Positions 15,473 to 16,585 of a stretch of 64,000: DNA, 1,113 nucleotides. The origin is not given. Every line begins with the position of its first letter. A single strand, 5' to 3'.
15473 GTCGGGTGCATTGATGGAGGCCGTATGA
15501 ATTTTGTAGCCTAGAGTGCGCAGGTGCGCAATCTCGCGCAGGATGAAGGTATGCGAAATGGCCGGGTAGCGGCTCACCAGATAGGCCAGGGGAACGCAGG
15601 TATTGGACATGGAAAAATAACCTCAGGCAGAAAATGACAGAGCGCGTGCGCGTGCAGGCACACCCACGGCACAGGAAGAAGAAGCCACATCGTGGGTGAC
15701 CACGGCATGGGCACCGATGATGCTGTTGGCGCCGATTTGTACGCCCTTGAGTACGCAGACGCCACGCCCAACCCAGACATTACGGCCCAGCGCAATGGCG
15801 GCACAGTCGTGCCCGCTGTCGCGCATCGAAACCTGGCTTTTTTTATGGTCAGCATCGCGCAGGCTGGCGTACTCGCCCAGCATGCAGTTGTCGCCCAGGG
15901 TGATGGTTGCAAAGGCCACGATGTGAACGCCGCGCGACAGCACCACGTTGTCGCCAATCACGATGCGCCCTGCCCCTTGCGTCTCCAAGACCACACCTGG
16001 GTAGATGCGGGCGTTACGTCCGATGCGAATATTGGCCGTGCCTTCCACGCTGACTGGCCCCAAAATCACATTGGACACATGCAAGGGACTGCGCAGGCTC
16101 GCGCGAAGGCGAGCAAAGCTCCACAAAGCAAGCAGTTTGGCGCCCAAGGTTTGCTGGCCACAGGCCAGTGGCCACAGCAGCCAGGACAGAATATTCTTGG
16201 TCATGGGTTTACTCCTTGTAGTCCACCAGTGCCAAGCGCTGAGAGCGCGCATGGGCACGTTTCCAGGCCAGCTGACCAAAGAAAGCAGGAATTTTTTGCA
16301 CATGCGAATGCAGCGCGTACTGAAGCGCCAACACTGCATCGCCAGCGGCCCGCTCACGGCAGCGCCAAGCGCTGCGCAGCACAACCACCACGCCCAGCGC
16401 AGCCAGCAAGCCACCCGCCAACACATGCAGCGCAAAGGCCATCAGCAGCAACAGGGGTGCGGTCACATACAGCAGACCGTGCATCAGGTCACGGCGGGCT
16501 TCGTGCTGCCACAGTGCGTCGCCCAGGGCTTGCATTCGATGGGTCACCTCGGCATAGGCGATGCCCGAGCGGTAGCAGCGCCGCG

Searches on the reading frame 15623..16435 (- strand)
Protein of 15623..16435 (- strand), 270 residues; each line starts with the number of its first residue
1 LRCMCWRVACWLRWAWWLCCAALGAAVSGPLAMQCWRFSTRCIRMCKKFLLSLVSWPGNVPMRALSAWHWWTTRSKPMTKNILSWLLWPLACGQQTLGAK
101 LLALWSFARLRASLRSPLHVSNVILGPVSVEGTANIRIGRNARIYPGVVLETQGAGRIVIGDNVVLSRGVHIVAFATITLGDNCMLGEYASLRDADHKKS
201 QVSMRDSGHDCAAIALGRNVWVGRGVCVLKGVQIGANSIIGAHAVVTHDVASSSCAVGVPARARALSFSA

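Call 49: search_protein_families(library=pfam, proteins=[window:15623-16435:-], max_evalue=0.001)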
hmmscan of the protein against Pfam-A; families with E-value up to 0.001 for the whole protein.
window:15623-16435:- (270 aa): 3 families
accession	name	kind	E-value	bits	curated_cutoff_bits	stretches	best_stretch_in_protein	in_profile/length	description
PF00132.30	Hexapep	-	1.1e-15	57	27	1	216-248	4-36/36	Bacterial transferase hexapeptide (six repeats)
PF14602.12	Hexapep_2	-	4.7e-05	23.4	27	0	216-247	4-33/34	Hexapeptide repeat of succinyl-transferase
PF25084.1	LbH_EIF2B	-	0.00024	21.5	54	0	218-258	8-48/105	EIF2B subunit epsilon LbH domain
